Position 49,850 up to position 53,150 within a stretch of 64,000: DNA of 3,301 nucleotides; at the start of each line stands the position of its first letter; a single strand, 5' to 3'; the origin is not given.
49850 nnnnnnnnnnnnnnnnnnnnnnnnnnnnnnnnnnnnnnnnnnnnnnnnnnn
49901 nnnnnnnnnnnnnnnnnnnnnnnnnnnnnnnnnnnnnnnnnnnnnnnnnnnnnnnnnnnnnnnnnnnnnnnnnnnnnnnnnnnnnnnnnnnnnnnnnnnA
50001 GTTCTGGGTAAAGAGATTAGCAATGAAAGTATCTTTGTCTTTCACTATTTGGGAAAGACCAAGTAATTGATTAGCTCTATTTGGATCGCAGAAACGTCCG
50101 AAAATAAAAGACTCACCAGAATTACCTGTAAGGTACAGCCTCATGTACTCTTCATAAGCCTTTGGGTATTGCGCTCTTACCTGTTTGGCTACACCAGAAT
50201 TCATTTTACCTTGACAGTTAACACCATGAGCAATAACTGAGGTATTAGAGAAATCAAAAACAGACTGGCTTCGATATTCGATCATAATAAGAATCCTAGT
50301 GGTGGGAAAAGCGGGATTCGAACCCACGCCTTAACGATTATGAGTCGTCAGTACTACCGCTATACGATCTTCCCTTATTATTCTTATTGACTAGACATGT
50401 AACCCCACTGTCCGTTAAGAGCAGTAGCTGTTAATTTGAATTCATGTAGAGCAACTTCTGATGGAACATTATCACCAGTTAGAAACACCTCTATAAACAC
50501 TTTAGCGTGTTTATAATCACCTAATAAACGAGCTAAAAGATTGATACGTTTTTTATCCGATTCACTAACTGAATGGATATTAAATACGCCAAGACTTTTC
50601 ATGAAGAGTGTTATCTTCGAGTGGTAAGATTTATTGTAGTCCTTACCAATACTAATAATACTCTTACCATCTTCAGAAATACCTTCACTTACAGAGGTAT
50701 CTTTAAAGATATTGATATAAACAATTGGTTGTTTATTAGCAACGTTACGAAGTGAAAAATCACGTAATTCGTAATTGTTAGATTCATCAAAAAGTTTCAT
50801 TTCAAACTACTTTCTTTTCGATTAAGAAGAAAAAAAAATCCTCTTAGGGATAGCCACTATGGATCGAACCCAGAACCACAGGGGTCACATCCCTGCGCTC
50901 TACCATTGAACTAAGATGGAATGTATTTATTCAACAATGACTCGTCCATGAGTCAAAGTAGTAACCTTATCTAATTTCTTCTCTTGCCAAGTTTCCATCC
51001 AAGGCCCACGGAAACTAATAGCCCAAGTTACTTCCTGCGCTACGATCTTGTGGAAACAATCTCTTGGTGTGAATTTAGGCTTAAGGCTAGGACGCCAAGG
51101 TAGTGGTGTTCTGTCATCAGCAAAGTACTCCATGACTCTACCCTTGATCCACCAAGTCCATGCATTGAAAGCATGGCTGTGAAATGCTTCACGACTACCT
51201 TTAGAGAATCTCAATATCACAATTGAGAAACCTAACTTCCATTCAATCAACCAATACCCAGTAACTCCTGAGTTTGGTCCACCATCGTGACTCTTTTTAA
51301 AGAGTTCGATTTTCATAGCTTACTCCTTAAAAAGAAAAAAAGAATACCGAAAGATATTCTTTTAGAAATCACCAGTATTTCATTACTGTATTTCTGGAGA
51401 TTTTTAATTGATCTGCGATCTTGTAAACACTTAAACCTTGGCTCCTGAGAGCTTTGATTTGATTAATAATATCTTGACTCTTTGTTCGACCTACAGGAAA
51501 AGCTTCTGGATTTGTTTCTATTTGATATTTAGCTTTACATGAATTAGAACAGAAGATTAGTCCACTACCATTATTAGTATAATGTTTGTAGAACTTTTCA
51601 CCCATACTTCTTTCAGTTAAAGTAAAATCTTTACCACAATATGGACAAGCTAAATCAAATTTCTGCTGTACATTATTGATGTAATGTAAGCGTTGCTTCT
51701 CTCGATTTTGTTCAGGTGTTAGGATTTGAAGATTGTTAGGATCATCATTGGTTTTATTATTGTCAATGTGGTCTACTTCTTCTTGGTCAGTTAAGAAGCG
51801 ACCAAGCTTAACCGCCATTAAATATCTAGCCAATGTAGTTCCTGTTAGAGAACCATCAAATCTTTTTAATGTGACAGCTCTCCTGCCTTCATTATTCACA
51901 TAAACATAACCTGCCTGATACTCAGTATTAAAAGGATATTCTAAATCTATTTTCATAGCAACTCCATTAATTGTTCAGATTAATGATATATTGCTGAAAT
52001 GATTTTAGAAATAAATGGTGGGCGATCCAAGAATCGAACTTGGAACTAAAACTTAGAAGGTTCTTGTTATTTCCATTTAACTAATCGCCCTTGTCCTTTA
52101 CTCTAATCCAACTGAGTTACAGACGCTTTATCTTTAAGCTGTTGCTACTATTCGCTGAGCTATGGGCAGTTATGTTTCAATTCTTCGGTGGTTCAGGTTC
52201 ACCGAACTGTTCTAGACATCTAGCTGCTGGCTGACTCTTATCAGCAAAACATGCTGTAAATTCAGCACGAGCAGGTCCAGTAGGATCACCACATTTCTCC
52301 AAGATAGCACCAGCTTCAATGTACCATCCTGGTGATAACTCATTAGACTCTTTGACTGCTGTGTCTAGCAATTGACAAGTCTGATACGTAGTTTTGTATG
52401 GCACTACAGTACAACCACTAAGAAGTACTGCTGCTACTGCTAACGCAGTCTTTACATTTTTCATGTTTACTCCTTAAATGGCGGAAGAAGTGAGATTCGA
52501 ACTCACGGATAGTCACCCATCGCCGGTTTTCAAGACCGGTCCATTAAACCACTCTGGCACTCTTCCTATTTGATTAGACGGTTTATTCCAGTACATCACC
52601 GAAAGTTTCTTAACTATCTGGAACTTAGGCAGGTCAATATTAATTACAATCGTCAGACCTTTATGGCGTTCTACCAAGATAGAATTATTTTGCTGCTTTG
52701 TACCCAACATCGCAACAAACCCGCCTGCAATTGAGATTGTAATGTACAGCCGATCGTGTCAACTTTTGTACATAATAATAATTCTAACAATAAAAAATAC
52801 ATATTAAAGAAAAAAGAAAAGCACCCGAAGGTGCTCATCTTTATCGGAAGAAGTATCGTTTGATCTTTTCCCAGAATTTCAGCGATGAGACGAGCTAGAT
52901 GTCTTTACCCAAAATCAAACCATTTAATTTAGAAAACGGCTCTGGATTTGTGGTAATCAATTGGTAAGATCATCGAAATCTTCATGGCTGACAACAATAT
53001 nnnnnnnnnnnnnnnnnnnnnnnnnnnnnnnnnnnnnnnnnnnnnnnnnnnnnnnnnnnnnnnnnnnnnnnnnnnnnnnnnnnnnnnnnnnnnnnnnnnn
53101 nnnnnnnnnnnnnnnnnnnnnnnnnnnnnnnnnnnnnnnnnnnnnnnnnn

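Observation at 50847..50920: tRNA-His(GUG)-like gene whose 5' and 3' acceptor strands do not pair and which lacks an encoded CCA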

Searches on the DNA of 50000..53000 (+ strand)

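Call 5: search_dna_similar(query=window:50000-53000:+, collection=phages, mode=near, max_rows=30)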
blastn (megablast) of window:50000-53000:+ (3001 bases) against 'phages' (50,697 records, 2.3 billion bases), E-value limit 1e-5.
No match.
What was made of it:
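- Tried and rejected: (4) GenBank phages: megablast of 3 kb found nothing (call 5).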

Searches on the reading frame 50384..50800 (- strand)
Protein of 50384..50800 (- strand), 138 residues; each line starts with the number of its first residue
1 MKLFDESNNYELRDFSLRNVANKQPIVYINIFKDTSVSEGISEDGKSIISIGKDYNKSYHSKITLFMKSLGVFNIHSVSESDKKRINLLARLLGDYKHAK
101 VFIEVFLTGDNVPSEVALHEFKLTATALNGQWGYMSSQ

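Call 7: search_protein_families(library=pfam, proteins=[window:50384-50800:-], max_evalue=0.01)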
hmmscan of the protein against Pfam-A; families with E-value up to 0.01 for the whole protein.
window:50384-50800:- (138 aa): 0 families

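Call 8: search_protein_families(library=phrogs, proteins=[window:50384-50800:-], max_evalue=0.001)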
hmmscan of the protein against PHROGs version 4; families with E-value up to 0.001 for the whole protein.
window:50384-50800:- (138 aa): 0 families

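Call 23: find_encoding_contigs(protein=window:50384-50800:-, flank=3000, max_places=10)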
Protein window:50384-50800:- (138 aa): 1 contig read that carries it; 1 place shown.
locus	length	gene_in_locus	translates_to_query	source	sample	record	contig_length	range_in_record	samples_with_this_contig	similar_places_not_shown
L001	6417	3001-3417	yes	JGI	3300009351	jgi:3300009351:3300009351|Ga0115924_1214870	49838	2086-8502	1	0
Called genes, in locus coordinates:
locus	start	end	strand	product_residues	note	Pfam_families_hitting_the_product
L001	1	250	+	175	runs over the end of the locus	-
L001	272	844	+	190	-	-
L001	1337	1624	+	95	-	-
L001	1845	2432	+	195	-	PF13392:HNH_3 (weak), PF02796:HTH_7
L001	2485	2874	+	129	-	-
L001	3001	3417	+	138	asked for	-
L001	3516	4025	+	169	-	PF01661:Macro (faint)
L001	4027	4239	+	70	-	-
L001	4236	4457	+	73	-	-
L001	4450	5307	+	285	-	PF01145:Band_7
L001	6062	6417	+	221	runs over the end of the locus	-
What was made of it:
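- The source is metagenomic (the matching contig is from a JGI metagenome, call 23). tRNA genes share short repeats.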

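Call 34: find_homologous_proteins(query=window:50384-50800:-, max_evalue=0.001)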
Query window:50384-50800:- (138 aa): 17 proteins with E <= 0.001 among 37 candidates.
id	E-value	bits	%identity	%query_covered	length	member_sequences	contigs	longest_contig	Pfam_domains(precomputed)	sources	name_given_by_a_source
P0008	1.8e-79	282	95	100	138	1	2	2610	-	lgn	-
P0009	2.3e-78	278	93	100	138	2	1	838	-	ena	-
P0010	2.4e-77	275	92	100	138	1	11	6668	-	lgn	-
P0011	5.8e-77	274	91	100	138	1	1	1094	-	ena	-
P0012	5.9e-77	274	93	100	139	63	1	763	-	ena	-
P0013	8.5e-77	273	92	100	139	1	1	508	-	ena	-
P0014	9.1e-77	273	91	100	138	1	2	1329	-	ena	-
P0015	3.2e-73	261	88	100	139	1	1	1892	-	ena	-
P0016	1.5e-71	256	86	100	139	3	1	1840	-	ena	-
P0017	9.5e-71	253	86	100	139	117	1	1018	-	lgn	-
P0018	1.7e-69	249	85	100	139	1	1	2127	-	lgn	-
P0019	6.4e-69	248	82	100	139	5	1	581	-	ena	-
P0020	8.4e-68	244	83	98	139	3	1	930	-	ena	-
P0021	7.1e-67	241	81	98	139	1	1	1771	-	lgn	-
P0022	1.2e-58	214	74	100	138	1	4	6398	-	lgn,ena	-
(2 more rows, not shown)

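Call 35: find_encoding_contigs(protein=P0010, flank=3000, max_places=10)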
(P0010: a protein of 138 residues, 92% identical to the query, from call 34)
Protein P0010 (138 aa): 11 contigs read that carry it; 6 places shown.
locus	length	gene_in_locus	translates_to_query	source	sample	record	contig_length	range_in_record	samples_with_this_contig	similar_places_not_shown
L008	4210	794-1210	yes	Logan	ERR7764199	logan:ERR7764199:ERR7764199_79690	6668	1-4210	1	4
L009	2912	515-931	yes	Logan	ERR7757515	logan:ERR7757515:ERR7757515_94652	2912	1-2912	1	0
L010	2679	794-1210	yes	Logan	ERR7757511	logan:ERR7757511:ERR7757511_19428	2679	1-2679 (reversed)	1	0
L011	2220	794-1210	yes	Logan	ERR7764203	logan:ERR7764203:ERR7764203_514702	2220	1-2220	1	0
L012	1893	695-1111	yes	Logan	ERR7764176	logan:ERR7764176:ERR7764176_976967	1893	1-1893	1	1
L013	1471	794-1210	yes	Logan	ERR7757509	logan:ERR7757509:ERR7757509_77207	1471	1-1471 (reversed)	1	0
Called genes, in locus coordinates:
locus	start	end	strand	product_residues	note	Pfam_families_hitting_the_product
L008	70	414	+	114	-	-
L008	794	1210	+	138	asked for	-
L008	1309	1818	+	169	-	PF01661:Macro (faint)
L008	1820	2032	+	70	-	-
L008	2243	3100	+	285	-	PF01145:Band_7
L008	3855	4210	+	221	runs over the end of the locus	-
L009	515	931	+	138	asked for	-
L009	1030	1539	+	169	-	PF01661:Macro (faint)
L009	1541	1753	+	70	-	-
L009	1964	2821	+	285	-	PF01145:Band_7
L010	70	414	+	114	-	-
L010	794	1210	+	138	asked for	-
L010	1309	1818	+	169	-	PF01661:Macro (faint)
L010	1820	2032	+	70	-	-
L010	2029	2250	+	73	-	-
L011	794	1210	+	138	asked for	-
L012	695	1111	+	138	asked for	-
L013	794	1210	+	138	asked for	-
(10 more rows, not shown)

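Call 36: find_encoding_contigs(protein=P0008, flank=3000, max_places=5)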
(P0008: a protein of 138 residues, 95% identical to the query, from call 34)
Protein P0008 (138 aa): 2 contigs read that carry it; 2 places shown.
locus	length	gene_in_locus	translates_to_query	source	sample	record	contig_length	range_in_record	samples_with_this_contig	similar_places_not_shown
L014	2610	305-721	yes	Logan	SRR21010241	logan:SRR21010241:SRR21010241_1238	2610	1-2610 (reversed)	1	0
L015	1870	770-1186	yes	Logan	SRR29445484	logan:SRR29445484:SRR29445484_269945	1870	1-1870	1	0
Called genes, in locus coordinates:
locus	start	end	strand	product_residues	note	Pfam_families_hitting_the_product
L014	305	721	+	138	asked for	-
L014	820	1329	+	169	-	PF01661:Macro (faint)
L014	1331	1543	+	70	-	-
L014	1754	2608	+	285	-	PF01145:Band_7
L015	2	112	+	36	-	?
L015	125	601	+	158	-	PF21825:Sequestin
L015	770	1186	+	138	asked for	-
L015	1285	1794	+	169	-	PF01661:Macro (faint)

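Call 37: find_encoding_contigs(protein=P0022, flank=3000, max_places=5)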
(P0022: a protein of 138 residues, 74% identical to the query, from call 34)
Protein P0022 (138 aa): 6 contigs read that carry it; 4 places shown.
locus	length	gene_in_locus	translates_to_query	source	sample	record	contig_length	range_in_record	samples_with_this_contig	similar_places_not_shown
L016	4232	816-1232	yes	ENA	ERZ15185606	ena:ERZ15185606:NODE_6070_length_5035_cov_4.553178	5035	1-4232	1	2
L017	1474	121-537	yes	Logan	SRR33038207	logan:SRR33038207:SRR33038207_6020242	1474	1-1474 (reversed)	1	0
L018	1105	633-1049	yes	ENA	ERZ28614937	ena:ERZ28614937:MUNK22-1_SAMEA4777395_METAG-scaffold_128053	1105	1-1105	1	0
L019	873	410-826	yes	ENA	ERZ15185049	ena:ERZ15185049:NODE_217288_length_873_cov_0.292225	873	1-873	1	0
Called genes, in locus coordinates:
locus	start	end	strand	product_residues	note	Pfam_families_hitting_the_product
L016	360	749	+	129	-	-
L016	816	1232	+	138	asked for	-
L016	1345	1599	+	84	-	-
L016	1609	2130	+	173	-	PF01661:Macro (faint)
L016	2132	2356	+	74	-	-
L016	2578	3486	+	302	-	PF13392:HNH_3 (weak), PF02796:HTH_7 (weak)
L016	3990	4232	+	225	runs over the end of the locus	-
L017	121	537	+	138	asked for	-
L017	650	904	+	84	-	-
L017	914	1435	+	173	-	PF01661:Macro (faint)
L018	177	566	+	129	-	-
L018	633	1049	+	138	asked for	-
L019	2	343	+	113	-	?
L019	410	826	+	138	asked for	-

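Call 49: find_encoding_contigs(protein=P0014, flank=3000, max_places=5)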
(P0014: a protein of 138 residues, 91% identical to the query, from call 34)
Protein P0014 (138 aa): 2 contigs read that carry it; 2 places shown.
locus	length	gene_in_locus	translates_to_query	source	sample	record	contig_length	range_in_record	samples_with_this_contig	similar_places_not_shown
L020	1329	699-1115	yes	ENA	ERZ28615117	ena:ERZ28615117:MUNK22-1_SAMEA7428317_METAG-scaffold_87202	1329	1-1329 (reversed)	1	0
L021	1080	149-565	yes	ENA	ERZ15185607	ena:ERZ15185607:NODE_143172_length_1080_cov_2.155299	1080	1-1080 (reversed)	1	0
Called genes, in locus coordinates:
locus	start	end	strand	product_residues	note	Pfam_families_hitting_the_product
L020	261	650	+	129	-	-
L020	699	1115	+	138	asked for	-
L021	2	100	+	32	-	?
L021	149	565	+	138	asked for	-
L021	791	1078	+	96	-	?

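Call 50: find_encoding_contigs(protein=P0018, flank=3000, max_places=5)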
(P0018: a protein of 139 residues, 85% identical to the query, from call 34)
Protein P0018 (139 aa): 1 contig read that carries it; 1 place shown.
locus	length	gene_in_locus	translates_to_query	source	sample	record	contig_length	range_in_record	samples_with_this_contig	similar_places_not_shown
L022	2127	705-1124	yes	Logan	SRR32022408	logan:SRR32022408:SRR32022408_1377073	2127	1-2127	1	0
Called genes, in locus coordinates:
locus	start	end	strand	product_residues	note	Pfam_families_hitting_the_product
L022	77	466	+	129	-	-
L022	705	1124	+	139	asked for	-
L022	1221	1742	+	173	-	PF01661:Macro (faint)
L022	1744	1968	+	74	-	-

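Call 51: find_encoding_contigs(protein=P0015, flank=3000, max_places=5)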
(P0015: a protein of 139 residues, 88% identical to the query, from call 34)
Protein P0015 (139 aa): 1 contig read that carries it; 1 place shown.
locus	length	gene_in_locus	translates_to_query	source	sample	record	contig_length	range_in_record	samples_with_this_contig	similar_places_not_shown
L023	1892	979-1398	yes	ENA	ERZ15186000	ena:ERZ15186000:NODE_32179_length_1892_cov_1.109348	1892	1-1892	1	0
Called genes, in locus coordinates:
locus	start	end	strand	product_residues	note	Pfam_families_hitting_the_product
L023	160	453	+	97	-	-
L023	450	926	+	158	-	PF21825:Sequestin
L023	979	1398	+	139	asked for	-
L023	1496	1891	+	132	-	?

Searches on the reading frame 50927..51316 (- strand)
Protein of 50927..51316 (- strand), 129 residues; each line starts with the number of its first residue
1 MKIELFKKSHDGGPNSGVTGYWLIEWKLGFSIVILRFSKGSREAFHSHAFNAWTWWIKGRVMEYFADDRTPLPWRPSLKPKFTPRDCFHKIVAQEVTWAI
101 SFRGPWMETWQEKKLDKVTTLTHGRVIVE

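Call 7: search_protein_families(library=pfam, proteins=[window:50927-51316:-], max_evalue=0.01)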
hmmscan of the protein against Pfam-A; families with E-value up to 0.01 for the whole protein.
window:50927-51316:- (129 aa): 0 families

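Call 8: search_protein_families(library=phrogs, proteins=[window:50927-51316:-], max_evalue=0.001)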
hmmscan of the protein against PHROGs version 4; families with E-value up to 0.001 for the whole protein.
window:50927-51316:- (129 aa): 1 family
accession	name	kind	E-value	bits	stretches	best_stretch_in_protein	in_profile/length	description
phrog_4786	-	other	2.2e-17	64.5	1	5-114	29-146/252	cysteine dioxygenase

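Call 24: find_encoding_contigs(protein=window:50927-51316:-, flank=3000, max_places=10)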
Protein window:50927-51316:- (129 aa): 1 contig read that carries it; 1 place shown.
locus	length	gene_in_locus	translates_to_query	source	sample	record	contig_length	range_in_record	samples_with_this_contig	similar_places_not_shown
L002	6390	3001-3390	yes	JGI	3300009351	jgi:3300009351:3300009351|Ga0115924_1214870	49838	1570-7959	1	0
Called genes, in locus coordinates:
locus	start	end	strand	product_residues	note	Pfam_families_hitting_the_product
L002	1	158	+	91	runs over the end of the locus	-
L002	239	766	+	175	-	-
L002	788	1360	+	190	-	-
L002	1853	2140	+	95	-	-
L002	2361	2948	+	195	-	PF13392:HNH_3 (weak), PF02796:HTH_7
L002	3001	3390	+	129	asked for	-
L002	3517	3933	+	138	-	-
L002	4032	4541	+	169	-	PF01661:Macro (faint)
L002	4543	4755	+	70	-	-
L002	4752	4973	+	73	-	-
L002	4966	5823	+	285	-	PF01145:Band_7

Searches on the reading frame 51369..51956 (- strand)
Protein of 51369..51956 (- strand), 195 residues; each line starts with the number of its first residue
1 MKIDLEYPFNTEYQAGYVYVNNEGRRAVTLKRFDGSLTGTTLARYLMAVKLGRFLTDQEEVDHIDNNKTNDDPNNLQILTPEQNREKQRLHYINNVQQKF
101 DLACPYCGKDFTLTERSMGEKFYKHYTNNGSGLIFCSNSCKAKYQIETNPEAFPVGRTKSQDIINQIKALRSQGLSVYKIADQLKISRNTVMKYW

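Call 7: search_protein_families(library=pfam, proteins=[window:51369-51956:-], max_evalue=0.01)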
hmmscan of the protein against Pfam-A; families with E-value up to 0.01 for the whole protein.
window:51369-51956:- (195 aa): 10 families
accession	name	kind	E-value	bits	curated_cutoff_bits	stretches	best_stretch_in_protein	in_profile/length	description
PF02796.21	HTH_7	-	1.1e-07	32.2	23.8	1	161-195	8-42/45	Helix-turn-helix domain of resolvase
PF13392.12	HNH_3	-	3.9e-07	30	24.8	1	51-84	12-44/46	HNH endonuclease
PF08279.18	HTH_11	-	5.2e-05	23.5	25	1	161-194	3-35/55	HTH domain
PF13384.12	HTH_23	-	0.00022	21.4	24.6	1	169-193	12-36/50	Homeodomain-like domain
PF13936.12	HTH_38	-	0.00031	20.9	27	1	165-192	11-38/44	Helix-turn-helix domain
PF25169.1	DUF7830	-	0.00053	20.2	27.5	1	82-131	14-64/72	Domain of unknown function (DUF7830)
PF10654.15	DUF2481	-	0.00073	20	27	1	157-194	62-100/126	Protein of unknown function (DUF2481)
PF00196.25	GerE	-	0.0025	17.8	23.5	1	172-193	15-36/57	Bacterial regulatory proteins, luxR family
PF11672.13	DUF3268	-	0.0093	16.7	28.4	0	103-166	4-64/121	zinc-finger-containing domain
PF15978.11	TnsD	-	0.0093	15.5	32.4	0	123-194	143-219/355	Tn7-like transposition protein D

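Call 8: search_protein_families(library=phrogs, proteins=[window:51369-51956:-], max_evalue=0.001)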
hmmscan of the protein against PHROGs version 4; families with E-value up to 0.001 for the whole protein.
window:51369-51956:- (195 aa): 17 families
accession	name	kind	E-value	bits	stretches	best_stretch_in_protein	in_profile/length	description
phrog_14913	-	DNA, RNA and nucleotide metabolism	1.2e-35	123.7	1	1-143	1-139/149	HNH endonuclease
phrog_15471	-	DNA, RNA and nucleotide metabolism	2.4e-13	51.3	1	34-149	26-136/183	HNH endonuclease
phrog_59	-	DNA, RNA and nucleotide metabolism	3e-09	37.8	1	24-191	175-263/423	HNH endonuclease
phrog_959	-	DNA, RNA and nucleotide metabolism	1.3e-07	32.5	1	21-90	40-108/138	HNH endonuclease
phrog_7545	-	DNA, RNA and nucleotide metabolism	7.8e-07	30.4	1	45-99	89-141/160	HNH endonuclease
phrog_20891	-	DNA, RNA and nucleotide metabolism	2.4e-06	28.4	1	44-80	158-194/219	HNH endonuclease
phrog_1271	-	DNA, RNA and nucleotide metabolism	3.1e-06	27.8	0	54-89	281-317/361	HNH endonuclease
phrog_99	-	DNA, RNA and nucleotide metabolism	4.7e-06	27.5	1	56-95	173-211/383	HNH endonuclease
phrog_10730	-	DNA, RNA and nucleotide metabolism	8e-06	26.7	1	34-91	86-144/234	HNH endonuclease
phrog_4494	-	unknown function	2.9e-05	25.5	1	160-194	4-38/109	-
phrog_21964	-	DNA, RNA and nucleotide metabolism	5.1e-05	24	1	42-86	166-210/244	HNH endonuclease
phrog_3855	-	DNA, RNA and nucleotide metabolism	6.6e-05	24.3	1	155-194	60-99/115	HTH DNA binding protein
phrog_1157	-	integration and excision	0.00011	22.6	1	164-194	7-37/422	transposase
phrog_2308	-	unknown function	0.00017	22.7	0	165-194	7-36/138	-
phrog_4578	-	DNA, RNA and nucleotide metabolism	0.00022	22.1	1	57-88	28-59/130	HNH endonuclease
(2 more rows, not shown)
